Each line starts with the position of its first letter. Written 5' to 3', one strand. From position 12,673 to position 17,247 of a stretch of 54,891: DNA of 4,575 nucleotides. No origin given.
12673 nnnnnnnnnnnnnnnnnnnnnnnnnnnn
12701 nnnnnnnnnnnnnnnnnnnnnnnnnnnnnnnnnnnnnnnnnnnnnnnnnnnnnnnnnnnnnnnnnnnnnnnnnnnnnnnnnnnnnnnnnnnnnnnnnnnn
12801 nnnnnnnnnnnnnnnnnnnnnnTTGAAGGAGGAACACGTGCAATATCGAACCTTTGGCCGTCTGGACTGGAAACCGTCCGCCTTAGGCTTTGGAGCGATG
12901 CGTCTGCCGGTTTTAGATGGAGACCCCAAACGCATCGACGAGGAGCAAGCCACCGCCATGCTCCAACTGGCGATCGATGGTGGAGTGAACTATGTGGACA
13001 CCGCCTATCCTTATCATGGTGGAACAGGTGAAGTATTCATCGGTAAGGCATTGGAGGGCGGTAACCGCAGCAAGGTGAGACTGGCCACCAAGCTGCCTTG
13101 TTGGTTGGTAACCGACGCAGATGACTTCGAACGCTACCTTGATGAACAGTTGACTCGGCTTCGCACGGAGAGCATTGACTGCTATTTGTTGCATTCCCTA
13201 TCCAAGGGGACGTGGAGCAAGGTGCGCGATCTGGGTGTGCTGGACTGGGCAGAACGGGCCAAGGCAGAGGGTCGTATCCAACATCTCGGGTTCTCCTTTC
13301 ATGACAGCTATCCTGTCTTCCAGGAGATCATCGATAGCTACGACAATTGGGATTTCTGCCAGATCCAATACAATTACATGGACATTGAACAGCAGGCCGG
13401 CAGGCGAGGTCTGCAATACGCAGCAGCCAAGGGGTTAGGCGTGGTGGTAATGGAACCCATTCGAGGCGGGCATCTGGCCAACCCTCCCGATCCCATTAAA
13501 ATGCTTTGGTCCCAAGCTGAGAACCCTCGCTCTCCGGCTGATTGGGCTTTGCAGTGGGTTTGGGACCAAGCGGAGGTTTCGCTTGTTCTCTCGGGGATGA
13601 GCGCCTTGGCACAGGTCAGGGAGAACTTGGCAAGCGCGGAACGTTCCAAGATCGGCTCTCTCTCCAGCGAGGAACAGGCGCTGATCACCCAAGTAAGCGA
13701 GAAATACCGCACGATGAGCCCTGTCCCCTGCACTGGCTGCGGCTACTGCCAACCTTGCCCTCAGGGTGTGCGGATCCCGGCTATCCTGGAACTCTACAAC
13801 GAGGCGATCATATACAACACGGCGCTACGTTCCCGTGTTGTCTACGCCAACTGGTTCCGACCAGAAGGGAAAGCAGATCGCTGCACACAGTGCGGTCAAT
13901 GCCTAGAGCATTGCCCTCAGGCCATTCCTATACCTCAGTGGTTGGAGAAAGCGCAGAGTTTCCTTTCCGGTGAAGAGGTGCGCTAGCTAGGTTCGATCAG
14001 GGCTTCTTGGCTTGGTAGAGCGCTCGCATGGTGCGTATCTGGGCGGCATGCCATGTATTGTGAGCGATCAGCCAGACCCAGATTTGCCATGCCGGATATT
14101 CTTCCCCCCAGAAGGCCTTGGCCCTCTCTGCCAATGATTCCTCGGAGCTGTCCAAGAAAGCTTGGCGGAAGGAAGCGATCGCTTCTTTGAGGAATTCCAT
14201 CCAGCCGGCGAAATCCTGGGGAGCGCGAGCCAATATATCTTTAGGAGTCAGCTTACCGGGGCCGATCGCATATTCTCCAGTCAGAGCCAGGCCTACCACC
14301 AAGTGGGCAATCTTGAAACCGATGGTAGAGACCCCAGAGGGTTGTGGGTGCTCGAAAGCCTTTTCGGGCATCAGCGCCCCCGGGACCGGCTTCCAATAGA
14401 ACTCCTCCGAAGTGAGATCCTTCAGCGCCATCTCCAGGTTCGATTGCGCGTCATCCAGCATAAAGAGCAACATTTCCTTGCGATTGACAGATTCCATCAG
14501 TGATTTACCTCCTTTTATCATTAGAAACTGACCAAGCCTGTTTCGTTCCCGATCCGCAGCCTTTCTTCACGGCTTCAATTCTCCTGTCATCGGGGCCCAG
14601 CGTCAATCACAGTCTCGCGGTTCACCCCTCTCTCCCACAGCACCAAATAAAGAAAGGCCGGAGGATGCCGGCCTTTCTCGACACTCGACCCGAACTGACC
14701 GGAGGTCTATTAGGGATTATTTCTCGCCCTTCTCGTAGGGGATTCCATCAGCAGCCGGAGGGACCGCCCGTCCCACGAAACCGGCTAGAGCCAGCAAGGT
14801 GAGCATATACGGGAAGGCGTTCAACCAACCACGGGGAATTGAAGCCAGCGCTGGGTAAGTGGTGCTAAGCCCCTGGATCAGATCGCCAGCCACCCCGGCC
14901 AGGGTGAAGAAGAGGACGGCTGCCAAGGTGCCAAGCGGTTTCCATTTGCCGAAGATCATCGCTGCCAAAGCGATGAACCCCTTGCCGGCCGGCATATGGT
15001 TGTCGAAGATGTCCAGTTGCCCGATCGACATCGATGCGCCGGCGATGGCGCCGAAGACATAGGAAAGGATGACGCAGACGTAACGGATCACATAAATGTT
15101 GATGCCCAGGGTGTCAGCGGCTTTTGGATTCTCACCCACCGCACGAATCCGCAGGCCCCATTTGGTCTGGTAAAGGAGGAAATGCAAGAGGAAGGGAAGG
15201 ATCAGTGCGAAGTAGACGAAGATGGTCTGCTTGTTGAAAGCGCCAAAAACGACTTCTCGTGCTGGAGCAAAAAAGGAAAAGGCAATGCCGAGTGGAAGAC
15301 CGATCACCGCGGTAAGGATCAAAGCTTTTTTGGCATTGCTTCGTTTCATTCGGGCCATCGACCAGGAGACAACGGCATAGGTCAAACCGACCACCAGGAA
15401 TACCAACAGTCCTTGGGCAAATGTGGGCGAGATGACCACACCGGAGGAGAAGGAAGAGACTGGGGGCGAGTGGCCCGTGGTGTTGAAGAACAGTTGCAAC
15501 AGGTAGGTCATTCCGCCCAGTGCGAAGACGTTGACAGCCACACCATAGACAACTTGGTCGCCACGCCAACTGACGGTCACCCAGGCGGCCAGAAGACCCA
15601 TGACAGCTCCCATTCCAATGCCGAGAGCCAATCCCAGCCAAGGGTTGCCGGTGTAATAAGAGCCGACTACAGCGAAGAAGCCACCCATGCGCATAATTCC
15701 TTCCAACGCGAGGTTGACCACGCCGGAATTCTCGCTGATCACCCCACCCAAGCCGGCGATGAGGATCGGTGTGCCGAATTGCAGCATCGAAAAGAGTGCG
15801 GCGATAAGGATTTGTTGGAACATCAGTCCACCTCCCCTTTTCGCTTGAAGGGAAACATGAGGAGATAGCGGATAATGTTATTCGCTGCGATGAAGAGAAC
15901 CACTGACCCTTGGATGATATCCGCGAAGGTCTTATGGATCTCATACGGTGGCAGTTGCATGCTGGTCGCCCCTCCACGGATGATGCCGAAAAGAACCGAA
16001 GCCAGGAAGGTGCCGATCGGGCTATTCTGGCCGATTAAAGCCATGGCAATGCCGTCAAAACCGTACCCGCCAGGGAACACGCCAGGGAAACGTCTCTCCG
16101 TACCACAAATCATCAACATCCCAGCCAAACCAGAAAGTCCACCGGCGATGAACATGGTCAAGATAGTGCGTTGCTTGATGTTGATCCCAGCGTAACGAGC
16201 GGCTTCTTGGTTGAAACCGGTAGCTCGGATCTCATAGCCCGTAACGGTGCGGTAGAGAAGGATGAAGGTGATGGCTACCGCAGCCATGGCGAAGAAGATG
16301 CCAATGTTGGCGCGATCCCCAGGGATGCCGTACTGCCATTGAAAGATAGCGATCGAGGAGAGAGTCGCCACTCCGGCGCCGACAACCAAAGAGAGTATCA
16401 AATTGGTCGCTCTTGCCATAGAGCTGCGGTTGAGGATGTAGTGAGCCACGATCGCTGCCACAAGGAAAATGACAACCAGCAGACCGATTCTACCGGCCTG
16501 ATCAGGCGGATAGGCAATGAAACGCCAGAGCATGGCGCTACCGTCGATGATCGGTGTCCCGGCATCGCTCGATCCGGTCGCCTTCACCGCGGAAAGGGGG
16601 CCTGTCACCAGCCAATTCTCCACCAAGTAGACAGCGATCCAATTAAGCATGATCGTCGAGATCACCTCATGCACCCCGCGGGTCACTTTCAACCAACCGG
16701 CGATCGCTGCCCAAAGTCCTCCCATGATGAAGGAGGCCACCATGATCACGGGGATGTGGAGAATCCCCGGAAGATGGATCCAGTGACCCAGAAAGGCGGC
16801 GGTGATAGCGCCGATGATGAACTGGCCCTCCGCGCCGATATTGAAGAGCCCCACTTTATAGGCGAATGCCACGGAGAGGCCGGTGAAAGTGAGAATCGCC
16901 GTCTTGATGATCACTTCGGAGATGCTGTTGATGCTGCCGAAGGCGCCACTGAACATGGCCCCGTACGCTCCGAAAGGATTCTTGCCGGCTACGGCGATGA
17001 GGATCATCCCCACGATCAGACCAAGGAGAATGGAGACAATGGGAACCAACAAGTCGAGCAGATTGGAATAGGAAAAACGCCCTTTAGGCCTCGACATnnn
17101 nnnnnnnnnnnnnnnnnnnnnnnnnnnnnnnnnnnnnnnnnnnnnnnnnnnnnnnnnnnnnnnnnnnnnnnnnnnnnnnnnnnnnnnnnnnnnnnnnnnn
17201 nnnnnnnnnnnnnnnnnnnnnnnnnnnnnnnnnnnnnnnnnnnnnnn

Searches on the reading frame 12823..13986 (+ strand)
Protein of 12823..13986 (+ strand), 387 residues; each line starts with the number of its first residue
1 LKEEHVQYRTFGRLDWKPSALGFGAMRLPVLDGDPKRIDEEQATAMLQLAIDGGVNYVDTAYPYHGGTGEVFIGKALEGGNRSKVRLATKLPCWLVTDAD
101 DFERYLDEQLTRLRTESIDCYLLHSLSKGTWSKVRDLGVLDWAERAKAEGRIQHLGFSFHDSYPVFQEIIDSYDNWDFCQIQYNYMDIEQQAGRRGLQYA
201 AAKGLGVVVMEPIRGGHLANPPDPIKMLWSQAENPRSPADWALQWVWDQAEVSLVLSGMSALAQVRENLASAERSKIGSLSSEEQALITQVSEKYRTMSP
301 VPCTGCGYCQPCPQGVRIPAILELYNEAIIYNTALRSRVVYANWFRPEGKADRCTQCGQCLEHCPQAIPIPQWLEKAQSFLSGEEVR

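Call 10: search_protein_families(library=pfam, proteins=[window:12823-13986:+])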
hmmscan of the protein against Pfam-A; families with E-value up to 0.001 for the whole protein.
window:12823-13986:+ (387 aa): 7 families
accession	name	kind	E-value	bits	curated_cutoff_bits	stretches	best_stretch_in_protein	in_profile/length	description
PF00248.27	Aldo_ket_red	-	7.1e-34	117.6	24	1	21-288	2-286/291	Aldo/keto reductase family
PF13187.11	Fer4_9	-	6.6e-09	36.1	27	1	303-367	2-50/52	4Fe-4S dicluster domain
PF13534.11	Fer4_17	-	1.5e-06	29.1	22.2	1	303-368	2-60/61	4Fe-4S dicluster domain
PF13183.11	Fer4_8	-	2.5e-06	28.4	27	1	303-368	5-68/68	4Fe-4S dicluster domain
PF13237.11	Fer4_10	-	0.00039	20.7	25.5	0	301-365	7-53/53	4Fe-4S dicluster domain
PF12838.12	Fer4_7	-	0.00041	21.2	27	0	303-367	2-51/52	4Fe-4S dicluster domain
PF14691.11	Fer4_20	-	0.00046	20.4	25.8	1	350-378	20-50/113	Dihydroprymidine dehydrogenase domain II, 4Fe-4S cluster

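Call 39: search_protein_families(library=ncbifam, proteins=[window:12823-13986:+], max_evalue=1e-10)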
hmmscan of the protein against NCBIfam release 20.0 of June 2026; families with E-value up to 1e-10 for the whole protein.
window:12823-13986:+ (387 aa): 2 families
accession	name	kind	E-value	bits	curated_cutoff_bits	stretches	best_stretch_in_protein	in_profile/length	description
NF049922.1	MethglyxlRedYdjG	equivalog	5e-14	52.1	550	0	14-127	9-123/326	NADH-dependent methylglyoxal reductase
NF007695.0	PRK10376.1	subfamily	3.5e-11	42.7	280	1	10-274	9-273/290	oxidoreductase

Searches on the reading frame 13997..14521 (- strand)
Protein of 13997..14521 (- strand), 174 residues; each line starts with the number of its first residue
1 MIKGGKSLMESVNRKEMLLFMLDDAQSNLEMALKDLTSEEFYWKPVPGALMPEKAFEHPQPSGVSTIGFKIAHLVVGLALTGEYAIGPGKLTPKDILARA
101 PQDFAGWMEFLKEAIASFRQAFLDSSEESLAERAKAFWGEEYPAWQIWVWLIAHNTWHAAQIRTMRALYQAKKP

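Call 10: search_protein_families(library=pfam, proteins=[window:13997-14521:-])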
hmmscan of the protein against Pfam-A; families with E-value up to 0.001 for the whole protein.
window:13997-14521:- (174 aa): 2 families
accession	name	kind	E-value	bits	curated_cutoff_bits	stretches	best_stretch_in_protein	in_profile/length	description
PF12867.12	DinB_2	-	6.6e-10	40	24.8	1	22-162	2-128/128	DinB superfamily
PF04978.18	MST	-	0.0009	20.2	27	0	98-169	76-147/149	Mycothiol-S-transferase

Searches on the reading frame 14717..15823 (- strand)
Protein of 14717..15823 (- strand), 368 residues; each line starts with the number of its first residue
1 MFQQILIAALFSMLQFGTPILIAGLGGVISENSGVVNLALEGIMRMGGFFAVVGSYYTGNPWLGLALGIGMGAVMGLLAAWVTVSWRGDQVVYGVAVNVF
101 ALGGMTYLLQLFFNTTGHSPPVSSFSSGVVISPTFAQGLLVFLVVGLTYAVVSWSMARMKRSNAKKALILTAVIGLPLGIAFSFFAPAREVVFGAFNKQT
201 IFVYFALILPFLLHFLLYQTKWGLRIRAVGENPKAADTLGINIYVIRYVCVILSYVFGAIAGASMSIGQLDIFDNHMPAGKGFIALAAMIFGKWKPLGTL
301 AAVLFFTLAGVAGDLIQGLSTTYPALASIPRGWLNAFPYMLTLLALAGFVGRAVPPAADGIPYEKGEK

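Call 10: search_protein_families(library=pfam, proteins=[window:14717-15823:-])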
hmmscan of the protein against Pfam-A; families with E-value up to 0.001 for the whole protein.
window:14717-15823:- (368 aa): 1 family
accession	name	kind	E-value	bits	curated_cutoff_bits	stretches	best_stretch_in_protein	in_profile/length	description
PF02653.21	BPD_transp_2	-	4.2e-34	118.3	26.8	1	11-345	3-268/269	Branched-chain amino acid transport system / permease component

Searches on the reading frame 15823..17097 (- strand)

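Call 10: search_protein_families(library=pfam, proteins=[window:15823-17097:-])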
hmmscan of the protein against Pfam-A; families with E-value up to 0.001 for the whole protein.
window:15823-17097:- (424 aa): 1 family
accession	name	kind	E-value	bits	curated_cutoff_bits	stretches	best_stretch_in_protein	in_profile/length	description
PF02653.21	BPD_transp_2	-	5.8e-44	150.7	26.8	2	240-403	104-268/269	Branched-chain amino acid transport system / permease component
